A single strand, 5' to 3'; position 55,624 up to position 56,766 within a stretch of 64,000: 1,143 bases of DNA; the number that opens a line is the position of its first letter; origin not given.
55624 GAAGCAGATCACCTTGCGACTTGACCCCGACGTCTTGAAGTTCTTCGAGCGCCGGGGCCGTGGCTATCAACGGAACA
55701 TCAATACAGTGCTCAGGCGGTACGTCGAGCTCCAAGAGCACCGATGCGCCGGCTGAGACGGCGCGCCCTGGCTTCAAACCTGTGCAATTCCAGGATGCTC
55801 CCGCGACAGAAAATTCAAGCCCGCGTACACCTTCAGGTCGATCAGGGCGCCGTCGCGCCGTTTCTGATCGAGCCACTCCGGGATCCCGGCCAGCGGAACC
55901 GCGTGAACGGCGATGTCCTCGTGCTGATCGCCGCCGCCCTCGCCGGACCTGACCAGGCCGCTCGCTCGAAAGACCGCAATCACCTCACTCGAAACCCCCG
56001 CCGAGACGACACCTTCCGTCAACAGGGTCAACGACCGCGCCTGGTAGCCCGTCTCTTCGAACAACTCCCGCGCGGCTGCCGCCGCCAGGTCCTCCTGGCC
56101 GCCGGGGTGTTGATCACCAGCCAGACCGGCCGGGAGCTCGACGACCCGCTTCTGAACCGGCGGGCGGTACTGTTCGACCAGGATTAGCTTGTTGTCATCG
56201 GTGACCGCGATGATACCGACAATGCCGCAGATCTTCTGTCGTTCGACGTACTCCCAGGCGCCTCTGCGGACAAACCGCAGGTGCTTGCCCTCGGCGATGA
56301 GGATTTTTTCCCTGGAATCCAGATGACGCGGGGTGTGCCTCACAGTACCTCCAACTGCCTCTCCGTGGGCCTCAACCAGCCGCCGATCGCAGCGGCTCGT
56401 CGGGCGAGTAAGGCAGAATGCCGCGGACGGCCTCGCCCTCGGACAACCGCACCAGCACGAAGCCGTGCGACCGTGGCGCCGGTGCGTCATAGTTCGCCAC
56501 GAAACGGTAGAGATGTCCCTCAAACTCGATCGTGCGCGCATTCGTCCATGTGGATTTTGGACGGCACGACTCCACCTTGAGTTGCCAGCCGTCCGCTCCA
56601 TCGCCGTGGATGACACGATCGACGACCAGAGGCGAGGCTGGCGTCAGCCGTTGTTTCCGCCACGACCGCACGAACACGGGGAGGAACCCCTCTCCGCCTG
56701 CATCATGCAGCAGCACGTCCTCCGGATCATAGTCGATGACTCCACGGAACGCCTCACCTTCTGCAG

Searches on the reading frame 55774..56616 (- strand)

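Call 13: search_protein_families(library=pfam, proteins=[window:55774-56616:-], max_evalue=0.01)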
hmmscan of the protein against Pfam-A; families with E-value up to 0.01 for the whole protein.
window:55774-56616:- (280 aa): 1 family
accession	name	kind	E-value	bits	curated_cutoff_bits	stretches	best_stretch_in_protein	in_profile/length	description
PF00293.34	NUDIX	-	4e-10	40.3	21.1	1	133-245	6-118/134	NUDIX domain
